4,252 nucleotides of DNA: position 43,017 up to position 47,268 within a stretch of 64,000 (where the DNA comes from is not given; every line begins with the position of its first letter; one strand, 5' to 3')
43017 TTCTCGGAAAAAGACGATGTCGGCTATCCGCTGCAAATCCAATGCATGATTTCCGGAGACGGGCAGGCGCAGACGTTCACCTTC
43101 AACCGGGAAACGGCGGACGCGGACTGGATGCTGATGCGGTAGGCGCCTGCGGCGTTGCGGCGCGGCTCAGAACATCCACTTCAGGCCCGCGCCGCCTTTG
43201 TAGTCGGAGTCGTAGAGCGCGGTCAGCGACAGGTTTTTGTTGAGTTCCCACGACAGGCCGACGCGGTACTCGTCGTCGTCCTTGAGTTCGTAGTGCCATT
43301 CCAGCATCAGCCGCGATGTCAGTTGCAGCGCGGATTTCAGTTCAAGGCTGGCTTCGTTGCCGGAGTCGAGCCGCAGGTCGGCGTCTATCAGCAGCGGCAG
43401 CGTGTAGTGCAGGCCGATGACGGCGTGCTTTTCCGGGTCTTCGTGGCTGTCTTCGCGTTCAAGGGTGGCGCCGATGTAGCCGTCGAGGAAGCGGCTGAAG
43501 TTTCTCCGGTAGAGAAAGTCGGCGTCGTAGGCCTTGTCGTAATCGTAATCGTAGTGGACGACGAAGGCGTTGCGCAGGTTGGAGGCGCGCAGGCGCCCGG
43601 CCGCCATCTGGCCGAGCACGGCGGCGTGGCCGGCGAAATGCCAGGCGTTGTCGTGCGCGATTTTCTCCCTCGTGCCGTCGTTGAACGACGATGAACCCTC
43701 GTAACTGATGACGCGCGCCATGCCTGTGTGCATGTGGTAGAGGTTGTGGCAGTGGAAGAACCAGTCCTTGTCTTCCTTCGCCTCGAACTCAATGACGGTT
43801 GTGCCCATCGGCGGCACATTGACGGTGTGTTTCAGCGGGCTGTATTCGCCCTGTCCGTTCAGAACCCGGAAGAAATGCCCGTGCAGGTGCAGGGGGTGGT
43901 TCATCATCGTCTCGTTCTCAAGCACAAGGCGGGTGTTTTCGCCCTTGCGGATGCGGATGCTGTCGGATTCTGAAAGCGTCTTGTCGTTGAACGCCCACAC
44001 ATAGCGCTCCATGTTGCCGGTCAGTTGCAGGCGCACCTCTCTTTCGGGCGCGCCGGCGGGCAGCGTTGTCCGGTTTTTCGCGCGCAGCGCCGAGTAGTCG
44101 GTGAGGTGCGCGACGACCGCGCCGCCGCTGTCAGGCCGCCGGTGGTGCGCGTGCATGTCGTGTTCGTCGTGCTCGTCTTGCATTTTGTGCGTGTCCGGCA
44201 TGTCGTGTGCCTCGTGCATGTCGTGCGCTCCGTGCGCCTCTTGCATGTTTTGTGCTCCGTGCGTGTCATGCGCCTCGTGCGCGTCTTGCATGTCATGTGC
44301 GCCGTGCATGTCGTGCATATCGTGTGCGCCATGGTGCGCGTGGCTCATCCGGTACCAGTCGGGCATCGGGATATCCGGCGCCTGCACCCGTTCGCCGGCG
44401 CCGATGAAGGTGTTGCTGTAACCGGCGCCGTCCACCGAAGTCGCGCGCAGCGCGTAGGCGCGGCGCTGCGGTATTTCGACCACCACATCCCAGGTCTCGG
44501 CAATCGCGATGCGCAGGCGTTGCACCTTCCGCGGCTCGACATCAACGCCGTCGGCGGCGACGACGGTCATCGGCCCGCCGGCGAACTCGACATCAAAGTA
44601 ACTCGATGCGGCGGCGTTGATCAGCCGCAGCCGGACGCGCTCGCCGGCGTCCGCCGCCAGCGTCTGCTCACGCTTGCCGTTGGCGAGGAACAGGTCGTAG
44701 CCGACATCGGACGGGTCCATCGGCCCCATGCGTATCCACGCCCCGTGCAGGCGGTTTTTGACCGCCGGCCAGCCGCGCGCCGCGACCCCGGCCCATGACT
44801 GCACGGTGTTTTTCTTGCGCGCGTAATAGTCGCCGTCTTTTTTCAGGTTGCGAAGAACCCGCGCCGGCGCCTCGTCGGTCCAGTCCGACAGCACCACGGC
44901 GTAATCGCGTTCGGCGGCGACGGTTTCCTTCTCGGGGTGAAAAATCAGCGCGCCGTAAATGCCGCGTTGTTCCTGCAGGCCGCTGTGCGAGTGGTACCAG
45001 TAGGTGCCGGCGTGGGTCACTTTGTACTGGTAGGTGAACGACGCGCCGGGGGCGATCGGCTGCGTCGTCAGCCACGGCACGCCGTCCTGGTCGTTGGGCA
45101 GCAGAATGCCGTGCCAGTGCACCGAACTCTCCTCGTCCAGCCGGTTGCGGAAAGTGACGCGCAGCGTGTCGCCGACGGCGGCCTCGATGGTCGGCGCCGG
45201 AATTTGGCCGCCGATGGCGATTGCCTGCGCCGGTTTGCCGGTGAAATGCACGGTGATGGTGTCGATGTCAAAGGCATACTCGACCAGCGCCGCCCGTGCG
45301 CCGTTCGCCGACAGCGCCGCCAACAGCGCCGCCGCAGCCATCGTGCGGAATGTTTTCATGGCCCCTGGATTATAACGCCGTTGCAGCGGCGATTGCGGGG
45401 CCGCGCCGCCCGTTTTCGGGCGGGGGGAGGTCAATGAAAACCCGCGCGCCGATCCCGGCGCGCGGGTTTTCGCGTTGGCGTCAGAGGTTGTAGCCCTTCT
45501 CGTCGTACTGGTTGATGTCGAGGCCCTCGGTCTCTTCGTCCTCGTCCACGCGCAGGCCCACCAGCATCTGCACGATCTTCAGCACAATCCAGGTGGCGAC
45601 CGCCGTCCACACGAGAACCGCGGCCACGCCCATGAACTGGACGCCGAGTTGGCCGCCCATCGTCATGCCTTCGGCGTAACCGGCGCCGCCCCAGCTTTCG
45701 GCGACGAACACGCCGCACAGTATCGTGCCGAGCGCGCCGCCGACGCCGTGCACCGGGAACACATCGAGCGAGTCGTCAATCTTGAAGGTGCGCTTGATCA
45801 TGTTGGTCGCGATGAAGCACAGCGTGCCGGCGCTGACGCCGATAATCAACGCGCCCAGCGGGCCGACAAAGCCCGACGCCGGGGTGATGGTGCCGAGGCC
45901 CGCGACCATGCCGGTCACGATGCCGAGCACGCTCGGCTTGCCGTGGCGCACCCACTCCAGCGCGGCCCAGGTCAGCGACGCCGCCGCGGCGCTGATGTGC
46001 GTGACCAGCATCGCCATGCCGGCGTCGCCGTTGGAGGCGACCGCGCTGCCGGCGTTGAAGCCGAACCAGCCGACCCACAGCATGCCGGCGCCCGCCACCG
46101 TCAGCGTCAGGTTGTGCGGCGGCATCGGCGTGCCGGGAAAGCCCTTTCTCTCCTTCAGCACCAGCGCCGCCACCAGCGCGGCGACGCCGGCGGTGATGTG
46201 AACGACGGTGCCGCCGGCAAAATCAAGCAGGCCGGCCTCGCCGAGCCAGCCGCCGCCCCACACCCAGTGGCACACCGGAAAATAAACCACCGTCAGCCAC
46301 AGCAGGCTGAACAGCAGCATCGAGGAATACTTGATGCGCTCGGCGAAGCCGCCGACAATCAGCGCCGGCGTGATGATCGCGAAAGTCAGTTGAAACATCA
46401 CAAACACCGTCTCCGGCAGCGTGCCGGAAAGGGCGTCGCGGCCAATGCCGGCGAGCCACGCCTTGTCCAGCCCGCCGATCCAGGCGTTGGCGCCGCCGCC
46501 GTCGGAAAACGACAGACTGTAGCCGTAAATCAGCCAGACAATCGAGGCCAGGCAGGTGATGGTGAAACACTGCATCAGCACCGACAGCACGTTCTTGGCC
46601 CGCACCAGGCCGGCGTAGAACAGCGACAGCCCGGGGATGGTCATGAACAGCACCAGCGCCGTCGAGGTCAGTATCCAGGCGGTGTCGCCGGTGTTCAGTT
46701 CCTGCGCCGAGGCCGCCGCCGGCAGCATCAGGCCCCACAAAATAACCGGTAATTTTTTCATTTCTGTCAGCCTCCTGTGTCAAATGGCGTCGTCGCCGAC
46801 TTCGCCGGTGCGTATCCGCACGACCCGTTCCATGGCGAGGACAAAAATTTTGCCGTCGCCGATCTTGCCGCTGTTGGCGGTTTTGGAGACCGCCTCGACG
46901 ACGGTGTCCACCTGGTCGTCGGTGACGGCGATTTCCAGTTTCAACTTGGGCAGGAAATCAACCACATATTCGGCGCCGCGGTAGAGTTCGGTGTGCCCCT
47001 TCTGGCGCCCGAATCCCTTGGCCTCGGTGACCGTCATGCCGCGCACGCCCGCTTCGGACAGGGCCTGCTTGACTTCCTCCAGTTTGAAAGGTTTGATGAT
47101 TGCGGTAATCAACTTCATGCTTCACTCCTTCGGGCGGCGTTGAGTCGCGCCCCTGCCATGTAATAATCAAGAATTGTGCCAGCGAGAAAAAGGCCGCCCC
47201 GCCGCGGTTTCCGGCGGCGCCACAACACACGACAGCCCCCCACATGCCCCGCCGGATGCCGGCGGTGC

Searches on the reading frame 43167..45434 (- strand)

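Call 28: search_protein_families(library=ncbifam, proteins=[window:43167-45434:-], max_evalue=0.00001)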
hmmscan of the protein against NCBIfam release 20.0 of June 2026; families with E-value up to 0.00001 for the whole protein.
window:43167-45434:- (755 aa): 7 families
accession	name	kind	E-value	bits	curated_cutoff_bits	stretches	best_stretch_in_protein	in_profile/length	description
TIGR01480.1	copper_res_A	subfamily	1.1e-131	440.2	478.95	1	24-577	19-591/593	copper resistance system multicopper oxidase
TIGR03388.1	ascorbase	equivalog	1.1e-44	153.1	614.8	2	52-189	3-146/542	L-ascorbate oxidase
TIGR03389.1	laccase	equivalog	6.4e-38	130.8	558.9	2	51-201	4-160/539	laccase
NF008205.1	PRK10965.1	equivalog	1.1e-27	97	525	2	51-168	46-166/529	multicopper oxidase CueO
TIGR03390.1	ascorbOXfungal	equivalog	1.2e-21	76.8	445.35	1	63-320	21-262/538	L-ascorbate oxidase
NF008135.0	PRK10883.1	equivalog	1.7e-11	43.3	581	0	67-163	63-157/471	cell division protein FtsP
TIGR02376.1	Cu_nitrite_red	equivalog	3e-10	40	296.3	0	60-168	39-147/326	copper-containing nitrite reductase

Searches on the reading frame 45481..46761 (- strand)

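Call 70: search_protein_families(library=pfam, proteins=[window:45481-46761:-], max_evalue=0.00001)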
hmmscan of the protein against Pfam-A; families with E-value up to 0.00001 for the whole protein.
window:45481-46761:- (426 aa): 1 family
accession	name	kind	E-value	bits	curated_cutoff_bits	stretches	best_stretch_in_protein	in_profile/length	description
PF00909.26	Ammonium_transp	-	7.7e-121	404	23.2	1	28-424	1-399/399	Ammonium Transporter Family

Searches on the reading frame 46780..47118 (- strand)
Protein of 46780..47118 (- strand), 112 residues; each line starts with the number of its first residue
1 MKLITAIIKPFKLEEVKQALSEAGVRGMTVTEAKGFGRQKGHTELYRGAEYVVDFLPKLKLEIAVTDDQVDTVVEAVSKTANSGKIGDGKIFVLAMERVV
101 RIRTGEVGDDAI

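Call 70: search_protein_families(library=pfam, proteins=[window:46780-47118:-], max_evalue=0.00001)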
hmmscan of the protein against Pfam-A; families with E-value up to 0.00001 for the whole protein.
window:46780-47118:- (112 aa): 1 family
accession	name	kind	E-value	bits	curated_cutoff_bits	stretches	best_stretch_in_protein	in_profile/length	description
PF00543.27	P-II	-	6.9e-34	116.7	25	1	1-106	1-102/102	Nitrogen regulatory protein P-II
